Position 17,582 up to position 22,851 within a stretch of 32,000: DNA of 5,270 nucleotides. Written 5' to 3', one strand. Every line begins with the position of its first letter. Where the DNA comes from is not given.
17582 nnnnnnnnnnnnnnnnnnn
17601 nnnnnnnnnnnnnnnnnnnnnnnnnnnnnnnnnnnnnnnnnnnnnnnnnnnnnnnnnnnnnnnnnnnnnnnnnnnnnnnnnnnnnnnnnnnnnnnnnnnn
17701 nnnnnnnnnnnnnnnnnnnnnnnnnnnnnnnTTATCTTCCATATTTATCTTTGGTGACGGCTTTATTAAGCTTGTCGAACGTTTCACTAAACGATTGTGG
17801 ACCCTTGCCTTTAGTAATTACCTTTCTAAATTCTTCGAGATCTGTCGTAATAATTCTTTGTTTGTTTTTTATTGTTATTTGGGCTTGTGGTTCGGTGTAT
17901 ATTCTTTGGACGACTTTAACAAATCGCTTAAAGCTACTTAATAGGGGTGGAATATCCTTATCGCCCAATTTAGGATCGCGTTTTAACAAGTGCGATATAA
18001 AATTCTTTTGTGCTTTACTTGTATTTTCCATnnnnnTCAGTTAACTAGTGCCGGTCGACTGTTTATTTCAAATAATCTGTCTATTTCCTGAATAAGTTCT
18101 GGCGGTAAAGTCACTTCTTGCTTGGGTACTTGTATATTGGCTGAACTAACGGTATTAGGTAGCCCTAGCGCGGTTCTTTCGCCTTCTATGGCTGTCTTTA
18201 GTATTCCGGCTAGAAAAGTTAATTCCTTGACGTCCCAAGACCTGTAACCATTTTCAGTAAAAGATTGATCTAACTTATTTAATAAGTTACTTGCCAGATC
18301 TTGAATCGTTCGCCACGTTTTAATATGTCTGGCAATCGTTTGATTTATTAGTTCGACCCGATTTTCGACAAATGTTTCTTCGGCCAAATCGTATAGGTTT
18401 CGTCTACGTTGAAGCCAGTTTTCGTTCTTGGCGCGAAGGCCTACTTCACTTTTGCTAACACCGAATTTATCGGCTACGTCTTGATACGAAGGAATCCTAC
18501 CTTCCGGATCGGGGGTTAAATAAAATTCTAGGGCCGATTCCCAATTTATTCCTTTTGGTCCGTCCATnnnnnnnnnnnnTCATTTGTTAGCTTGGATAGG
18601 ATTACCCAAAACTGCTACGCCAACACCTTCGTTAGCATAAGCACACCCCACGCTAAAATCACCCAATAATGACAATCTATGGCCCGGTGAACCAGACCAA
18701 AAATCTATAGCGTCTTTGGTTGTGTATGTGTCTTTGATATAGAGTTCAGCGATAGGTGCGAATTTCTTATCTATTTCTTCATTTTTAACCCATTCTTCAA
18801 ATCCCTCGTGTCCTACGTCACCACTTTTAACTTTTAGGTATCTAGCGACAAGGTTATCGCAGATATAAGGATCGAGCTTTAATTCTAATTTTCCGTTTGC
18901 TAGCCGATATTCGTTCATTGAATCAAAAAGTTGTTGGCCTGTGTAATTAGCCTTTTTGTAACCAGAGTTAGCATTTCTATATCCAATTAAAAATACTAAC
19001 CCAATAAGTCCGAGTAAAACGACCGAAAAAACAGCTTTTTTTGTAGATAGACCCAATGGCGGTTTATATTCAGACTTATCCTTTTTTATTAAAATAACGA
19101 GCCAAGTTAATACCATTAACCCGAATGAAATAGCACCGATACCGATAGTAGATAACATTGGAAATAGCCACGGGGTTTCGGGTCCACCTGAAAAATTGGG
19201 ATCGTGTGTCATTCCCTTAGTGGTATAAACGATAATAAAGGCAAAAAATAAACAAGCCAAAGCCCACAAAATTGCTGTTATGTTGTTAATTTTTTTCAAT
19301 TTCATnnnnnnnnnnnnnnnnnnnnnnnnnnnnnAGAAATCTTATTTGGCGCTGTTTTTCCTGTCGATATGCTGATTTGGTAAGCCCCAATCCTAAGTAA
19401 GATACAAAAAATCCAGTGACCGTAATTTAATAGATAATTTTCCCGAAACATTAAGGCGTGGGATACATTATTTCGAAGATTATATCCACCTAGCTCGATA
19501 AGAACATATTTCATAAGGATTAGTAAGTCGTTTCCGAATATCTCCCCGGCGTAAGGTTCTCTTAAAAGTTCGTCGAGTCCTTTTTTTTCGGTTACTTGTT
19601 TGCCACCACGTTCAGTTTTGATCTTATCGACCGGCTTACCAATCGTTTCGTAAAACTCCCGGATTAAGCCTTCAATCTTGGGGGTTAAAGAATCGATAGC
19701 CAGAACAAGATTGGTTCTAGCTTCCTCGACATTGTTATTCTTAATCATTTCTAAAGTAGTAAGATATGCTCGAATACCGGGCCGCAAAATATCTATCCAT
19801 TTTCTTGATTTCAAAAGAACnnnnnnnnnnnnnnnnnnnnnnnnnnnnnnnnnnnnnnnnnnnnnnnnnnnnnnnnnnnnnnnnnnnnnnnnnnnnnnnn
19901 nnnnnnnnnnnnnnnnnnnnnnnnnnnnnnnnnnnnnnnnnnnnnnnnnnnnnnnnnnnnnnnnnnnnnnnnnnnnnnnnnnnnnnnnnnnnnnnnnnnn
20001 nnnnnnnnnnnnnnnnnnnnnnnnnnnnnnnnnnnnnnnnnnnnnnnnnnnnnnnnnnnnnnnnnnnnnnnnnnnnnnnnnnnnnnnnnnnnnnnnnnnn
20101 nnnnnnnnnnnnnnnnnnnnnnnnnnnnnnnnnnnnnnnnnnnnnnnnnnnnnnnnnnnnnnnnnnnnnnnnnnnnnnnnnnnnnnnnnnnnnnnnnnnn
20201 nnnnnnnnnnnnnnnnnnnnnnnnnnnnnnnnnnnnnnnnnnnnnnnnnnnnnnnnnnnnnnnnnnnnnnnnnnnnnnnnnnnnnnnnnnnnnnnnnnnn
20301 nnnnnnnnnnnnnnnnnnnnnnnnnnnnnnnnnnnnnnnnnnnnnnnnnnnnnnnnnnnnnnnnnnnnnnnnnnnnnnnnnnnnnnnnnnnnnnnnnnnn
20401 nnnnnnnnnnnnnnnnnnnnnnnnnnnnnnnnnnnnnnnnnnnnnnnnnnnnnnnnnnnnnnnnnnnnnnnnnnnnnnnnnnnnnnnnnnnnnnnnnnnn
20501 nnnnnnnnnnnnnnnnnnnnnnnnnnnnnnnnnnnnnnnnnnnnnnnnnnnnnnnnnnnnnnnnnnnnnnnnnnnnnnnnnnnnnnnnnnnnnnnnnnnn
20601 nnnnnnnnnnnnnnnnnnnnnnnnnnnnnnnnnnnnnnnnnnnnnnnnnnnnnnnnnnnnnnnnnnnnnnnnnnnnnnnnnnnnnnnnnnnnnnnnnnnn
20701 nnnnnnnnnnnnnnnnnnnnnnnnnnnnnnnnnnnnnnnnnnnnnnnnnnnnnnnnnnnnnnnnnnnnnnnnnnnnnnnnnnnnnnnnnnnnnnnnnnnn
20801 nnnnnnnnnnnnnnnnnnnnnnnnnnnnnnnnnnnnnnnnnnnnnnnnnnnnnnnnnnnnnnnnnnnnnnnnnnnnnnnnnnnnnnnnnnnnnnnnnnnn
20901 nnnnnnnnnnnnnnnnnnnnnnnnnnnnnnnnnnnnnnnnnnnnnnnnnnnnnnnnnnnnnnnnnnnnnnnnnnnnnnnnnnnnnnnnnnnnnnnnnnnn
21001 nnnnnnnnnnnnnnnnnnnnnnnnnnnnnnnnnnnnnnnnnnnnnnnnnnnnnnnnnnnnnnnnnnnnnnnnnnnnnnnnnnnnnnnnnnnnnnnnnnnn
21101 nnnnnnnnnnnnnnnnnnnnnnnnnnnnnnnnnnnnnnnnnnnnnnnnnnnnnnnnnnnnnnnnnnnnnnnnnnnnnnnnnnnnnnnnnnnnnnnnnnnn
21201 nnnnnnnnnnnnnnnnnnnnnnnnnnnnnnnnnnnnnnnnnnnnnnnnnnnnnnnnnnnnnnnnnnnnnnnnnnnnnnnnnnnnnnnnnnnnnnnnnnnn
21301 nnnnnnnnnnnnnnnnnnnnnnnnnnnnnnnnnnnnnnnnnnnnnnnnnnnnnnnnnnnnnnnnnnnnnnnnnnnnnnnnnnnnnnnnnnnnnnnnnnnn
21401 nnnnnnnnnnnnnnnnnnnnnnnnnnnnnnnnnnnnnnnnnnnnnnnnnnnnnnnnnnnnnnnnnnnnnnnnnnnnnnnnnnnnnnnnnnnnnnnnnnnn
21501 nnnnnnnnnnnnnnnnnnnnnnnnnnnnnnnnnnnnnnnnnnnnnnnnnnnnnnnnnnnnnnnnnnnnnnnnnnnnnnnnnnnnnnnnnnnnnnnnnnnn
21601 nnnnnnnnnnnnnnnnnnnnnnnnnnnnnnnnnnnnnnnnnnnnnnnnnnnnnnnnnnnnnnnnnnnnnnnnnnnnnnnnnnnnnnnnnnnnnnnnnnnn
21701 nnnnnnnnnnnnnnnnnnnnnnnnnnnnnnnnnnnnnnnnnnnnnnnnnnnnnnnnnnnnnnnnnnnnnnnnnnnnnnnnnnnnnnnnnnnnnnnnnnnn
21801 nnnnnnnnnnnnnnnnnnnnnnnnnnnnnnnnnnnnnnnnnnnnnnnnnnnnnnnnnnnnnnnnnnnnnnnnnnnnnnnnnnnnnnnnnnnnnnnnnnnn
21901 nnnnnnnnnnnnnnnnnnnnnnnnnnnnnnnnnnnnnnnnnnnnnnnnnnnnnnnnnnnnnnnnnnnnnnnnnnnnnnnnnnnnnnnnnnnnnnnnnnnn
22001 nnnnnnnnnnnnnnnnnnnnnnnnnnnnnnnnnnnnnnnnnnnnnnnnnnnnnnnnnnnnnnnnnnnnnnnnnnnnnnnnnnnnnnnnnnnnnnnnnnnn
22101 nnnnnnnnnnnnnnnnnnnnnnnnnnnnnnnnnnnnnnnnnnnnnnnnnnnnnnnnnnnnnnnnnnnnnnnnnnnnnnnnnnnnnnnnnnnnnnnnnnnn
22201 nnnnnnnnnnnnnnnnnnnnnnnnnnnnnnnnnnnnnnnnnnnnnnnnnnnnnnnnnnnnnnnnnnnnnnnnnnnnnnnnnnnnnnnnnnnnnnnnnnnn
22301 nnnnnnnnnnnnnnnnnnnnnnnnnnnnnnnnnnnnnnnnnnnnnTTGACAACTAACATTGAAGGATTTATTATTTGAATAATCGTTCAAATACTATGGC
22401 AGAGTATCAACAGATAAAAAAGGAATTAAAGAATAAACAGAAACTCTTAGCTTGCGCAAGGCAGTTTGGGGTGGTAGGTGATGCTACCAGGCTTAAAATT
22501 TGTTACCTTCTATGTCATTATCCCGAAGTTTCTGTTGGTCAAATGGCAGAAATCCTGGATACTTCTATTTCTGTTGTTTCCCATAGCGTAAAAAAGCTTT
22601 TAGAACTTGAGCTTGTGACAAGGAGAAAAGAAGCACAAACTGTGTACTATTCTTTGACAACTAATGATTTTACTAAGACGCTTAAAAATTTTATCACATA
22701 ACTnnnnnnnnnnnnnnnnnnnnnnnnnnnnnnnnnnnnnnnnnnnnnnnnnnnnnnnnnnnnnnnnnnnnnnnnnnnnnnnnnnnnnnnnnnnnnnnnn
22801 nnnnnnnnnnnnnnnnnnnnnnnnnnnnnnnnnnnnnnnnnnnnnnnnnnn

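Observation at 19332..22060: Divergent pair of a MerR-HTH/HEPN-like 695-aa protein and a PIN-domain protein: candidate undescribed two-nuclease defence or abortive-infection module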

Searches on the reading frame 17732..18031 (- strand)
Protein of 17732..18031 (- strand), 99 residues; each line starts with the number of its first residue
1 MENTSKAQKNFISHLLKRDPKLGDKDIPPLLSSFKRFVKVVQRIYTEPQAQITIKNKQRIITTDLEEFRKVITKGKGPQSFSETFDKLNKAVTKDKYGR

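Call 3: search_protein_families(library=pfam, proteins=[window:17732-18031:-], max_evalue=1)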
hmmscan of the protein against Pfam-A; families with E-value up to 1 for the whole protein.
window:17732-18031:- (99 aa): 2 families
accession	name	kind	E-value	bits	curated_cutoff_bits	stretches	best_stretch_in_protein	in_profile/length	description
PF16746.10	BAR_3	-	0.0072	16.4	31.7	1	2-74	46-114/235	BAR domain of APPL family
PF19548.4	CHRDL_1_2_C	-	0.061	14.1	27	1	33-76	68-114/120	Chordin-like protein 1/2 C-terminal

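Call 7: search_protein_families(library=ncbifam, proteins=[window:17732-18031:-], max_evalue=1)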
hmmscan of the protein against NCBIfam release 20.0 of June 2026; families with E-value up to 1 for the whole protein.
window:17732-18031:- (99 aa): 3 families
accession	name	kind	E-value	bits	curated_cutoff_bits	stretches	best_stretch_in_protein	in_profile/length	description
NF009008.0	PRK12354.1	subfamily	0.0058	15.8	361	1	33-83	115-164/308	carbamate kinase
NF047579.1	LIC_13029_fam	subfamily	0.081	12.4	250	1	8-63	116-171/282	LIC_13029 family protein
NF002792.0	PRK02919.1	subfamily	0.18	12.5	93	1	35-73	33-71/82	oxaloacetate decarboxylase subunit gamma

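Call 8: search_protein_families(library=phrogs, proteins=[window:17732-18031:-], max_evalue=1)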
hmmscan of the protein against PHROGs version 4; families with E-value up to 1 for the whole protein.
window:17732-18031:- (99 aa): 0 families

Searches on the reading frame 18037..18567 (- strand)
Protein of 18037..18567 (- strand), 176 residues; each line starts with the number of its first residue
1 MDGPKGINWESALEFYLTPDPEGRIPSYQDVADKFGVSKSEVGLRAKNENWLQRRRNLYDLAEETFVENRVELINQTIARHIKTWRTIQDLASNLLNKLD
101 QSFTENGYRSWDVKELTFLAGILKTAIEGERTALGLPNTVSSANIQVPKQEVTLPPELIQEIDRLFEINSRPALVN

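Call 3: search_protein_families(library=pfam, proteins=[window:18037-18567:-], max_evalue=1)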
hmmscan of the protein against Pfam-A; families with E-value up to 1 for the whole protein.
window:18037-18567:- (176 aa): 1 family
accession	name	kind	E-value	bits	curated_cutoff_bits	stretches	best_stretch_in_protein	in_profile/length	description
PF12896.12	ANAPC4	-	0.021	14.8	23.1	1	54-109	13-68/203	Anaphase-promoting complex, cyclosome, subunit 4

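Call 4: search_protein_families(library=padloc, proteins=[window:18037-18567:-], max_evalue=1)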
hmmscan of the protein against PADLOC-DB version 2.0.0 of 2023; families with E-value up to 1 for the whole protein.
window:18037-18567:- (176 aa): 0 families

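Call 7: search_protein_families(library=ncbifam, proteins=[window:18037-18567:-], max_evalue=1)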
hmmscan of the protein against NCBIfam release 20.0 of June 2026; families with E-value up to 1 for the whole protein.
window:18037-18567:- (176 aa): 2 families
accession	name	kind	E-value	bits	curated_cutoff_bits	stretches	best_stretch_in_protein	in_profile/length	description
NF045738.1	MPN121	equivalog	0.023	14.9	150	1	60-125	32-93/122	MPN121 family protein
NF005367.0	PRK06895.1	equivalog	0.091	12.6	265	1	72-127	92-147/190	anthranilate synthase component II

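Call 8: search_protein_families(library=phrogs, proteins=[window:18037-18567:-], max_evalue=1)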
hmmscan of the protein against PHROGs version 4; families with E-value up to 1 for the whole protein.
window:18037-18567:- (176 aa): 10 families
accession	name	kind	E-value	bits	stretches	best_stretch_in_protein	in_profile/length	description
phrog_1206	-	head and packaging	8.6e-06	26.7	1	27-53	22-48/207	terminase small subunit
phrog_23746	-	unknown function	1.1e-05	26.2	1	27-161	62-199/244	-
phrog_4151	-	DNA, RNA and nucleotide metabolism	0.014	16.2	1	27-79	22-76/154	DNA binding protein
phrog_32085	-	unknown function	0.021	15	1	24-59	46-81/354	-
phrog_3806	-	unknown function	0.045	15.2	1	62-129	34-100/166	-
phrog_6299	-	head and packaging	0.064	14.2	1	27-137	35-147/193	terminase small subunit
phrog_59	-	DNA, RNA and nucleotide metabolism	0.12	12.7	1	26-83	247-304/423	HNH endonuclease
phrog_25105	-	unknown function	0.15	13.5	1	60-102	44-85/91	-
phrog_10081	-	integration and excision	0.19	12.3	1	59-112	175-225/254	transposase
phrog_37023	-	DNA, RNA and nucleotide metabolism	0.34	11.7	1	38-88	114-163/171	endonuclease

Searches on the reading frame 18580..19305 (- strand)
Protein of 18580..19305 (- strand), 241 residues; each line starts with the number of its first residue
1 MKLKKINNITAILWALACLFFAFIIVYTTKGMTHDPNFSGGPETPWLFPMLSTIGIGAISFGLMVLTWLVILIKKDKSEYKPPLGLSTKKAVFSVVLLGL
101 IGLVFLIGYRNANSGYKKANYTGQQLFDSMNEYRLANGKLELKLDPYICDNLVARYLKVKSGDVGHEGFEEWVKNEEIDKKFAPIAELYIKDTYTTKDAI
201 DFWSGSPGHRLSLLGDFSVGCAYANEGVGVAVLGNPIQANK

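Call 3: search_protein_families(library=pfam, proteins=[window:18580-19305:-], max_evalue=1)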
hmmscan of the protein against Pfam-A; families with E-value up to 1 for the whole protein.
window:18580-19305:- (241 aa): 7 families
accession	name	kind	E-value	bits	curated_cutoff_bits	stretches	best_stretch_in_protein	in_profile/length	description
PF00188.32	CAP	-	0.00056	21.2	21.1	1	128-228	2-107/117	Cysteine-rich secretory protein family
PF07331.16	TctB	-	0.002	18.7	29.1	1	15-107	4-86/137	Tripartite tricarboxylate transporter TctB family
PF04932.20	Wzy_C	-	0.049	13.9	31.7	1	54-134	15-84/149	O-Antigen ligase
PF10277.15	Frag1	-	0.087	12.8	30.3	1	10-107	8-108/220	Frag1/DRAM/Sfk1 family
PF06691.16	DUF1189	-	0.088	12.7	28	1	78-149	12-83/244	Protein of unknown function (DUF1189)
PF04290.18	DctQ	-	0.59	10.5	28.3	0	6-73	61-127/132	Tripartite ATP-independent periplasmic transporters, DctQ component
PF24838.2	8xMP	-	0.81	10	30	0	65-130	32-87/136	Octameric membrane protein family (8xMP)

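Call 4: search_protein_families(library=padloc, proteins=[window:18580-19305:-], max_evalue=1)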
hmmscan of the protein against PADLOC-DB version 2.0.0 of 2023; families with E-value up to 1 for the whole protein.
window:18580-19305:- (241 aa): 0 families

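Call 7: search_protein_families(library=ncbifam, proteins=[window:18580-19305:-], max_evalue=1)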
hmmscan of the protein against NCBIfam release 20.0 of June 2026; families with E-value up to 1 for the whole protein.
window:18580-19305:- (241 aa): 5 families
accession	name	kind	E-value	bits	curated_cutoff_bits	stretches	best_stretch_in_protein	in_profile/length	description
TIGR04370.1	glyco_rpt_poly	subfamily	0.032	13.2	40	1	47-133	178-255/396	oligosaccharide repeat unit polymerase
NF033218.1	anchor_AmaP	equivalog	0.034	13.9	55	1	4-77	2-73/166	alkaline shock response membrane anchor protein AmaP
TIGR00546.1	lnt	equivalog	0.055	12.6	132.9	1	13-113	58-152/395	apolipoprotein N-acyltransferase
NF045846.1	MSC0882_dom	subfamily_domain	0.21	10.8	60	1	4-81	7-83/244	MSC_0882 family membrane protein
NF046000.1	MAG1210_fam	subfamily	0.21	10.2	275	1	2-78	58-125/550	MAG1210 family protein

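Call 8: search_protein_families(library=phrogs, proteins=[window:18580-19305:-], max_evalue=1)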
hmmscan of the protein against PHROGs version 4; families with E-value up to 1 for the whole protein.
window:18580-19305:- (241 aa): 1 family
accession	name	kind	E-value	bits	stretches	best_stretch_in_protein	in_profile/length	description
phrog_16914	-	moron, auxiliary metabolic gene and host takeover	0.27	11.9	1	173-232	133-185/200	sporulation protein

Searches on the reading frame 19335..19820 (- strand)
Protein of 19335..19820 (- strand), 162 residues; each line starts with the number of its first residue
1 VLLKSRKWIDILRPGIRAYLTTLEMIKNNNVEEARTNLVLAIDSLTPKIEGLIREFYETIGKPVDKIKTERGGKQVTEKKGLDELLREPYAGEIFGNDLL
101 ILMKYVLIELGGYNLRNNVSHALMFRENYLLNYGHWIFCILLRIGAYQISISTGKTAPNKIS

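Call 73: search_solved_structures(query=A7, max_evalue=10, show_alignments=3)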
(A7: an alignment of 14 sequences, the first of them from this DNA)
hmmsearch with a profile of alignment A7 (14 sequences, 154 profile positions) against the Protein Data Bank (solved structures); distinct sequences matched with E-value up to 10: 3.
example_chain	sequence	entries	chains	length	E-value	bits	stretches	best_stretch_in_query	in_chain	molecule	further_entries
1f6y_A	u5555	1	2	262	0.1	15.6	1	19-77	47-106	5-METHYLTETRAHYDROFOLATE CORRINOID/IRON SULFUR PROTEIN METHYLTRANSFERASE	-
2e7f_A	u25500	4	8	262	0.1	15.6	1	19-77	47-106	5-methyltetrahydrofolate corrinoid/iron sulfur protein methyltransferase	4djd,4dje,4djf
2ogy_A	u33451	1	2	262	0.1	15.6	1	19-77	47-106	5-methyltetrahydrofolate corrinoid/iron sulfur protein methyltransferase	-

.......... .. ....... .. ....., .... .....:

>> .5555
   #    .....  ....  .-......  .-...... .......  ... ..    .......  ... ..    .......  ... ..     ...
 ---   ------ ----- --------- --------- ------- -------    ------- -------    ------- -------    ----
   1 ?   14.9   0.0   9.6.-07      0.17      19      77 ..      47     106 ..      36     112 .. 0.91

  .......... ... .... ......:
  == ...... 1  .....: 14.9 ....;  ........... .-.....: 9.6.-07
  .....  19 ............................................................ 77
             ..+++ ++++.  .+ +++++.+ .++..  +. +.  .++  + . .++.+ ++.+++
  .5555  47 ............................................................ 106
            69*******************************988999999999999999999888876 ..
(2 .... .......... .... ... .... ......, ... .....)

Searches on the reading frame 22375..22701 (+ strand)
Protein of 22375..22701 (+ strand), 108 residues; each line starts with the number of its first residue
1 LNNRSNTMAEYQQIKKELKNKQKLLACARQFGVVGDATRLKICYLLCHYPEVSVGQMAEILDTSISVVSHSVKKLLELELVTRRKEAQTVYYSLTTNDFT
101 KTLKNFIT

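Call 3: search_protein_families(library=pfam, proteins=[window:22375-22701:+], max_evalue=1)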
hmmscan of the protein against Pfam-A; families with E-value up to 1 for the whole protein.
window:22375-22701:+ (108 aa): 11 families
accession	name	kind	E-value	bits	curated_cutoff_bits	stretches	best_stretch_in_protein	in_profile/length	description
PF01022.26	HTH_5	-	2.3e-07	31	22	1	36-82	1-46/47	Bacterial regulatory protein, arsR family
PF12840.13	HTH_20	-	1.4e-06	28.6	27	1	35-83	2-50/51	Helix-turn-helix domain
PF12802.13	MarR_2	-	5.6e-05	23.7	27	1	46-87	14-56/61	MarR family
PF01047.28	MarR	-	7.9e-05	22.9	24.6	1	38-85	4-51/59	MarR family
PF25212.1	HVO_A0114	-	0.00026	21.2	27.6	1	38-89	23-74/84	HVO_A0114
PF13412.12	HTH_24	-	0.00055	19.9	21.9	1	36-82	2-48/48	Winged helix-turn-helix DNA-binding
PF01978.25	TrmB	-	0.012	15.8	25.6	1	45-92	17-63/68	Sugar-specific transcriptional regulator TrmB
PF01325.25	Fe_dep_repress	-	0.016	15.9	26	1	52-84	23-55/60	Iron dependent repressor, N-terminal DNA binding domain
PF13463.12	HTH_27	-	0.045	14.5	22.2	1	56-95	23-65/68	Winged helix DNA-binding domain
PF02650.20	HTH_WhiA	-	0.053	14.4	27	1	40-78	43-83/84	WhiA C-terminal HTH domain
PF13601.12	HTH_34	-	0.14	12.8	27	1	39-88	2-51/80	Winged helix DNA-binding domain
